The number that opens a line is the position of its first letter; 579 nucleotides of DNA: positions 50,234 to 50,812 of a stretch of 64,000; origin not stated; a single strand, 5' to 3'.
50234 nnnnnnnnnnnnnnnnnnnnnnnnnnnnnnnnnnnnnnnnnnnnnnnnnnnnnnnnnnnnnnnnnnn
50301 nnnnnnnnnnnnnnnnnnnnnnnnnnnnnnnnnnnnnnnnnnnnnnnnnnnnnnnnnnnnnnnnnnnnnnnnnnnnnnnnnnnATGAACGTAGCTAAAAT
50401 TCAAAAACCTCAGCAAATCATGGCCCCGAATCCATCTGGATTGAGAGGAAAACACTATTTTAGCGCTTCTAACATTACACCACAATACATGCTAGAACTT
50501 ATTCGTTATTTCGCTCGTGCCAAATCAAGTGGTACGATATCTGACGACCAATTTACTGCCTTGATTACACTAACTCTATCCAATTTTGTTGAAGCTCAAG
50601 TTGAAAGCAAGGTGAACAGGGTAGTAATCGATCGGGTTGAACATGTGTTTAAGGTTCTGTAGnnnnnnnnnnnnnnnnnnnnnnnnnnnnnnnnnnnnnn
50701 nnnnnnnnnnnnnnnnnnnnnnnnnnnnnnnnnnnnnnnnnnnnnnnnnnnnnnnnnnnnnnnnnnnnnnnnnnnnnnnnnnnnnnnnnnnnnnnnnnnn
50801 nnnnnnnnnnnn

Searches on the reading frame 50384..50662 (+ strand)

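Call 5: search_protein_families(library=pfam, proteins=[window:50384-50662:+], max_evalue=0.1)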
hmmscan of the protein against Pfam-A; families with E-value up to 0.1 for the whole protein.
window:50384-50662:+ (92 aa): 0 families

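Call 6: search_protein_families(library=padloc, proteins=[window:50384-50662:+], max_evalue=0.1)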
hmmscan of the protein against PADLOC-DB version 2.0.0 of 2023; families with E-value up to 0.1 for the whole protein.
window:50384-50662:+ (92 aa): 0 families

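Call 7: search_protein_families(library=phrogs, proteins=[window:50384-50662:+], max_evalue=0.1)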
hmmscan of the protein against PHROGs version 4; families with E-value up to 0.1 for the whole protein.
window:50384-50662:+ (92 aa): 1 family
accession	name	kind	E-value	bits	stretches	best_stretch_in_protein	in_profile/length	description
phrog_6016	-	unknown function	0.043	15.2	1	46-91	10-54/87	-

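Call 8: search_protein_families(library=ncbifam, proteins=[window:50384-50662:+], max_evalue=0.1)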
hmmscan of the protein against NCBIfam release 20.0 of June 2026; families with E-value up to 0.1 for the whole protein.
window:50384-50662:+ (92 aa): 0 families
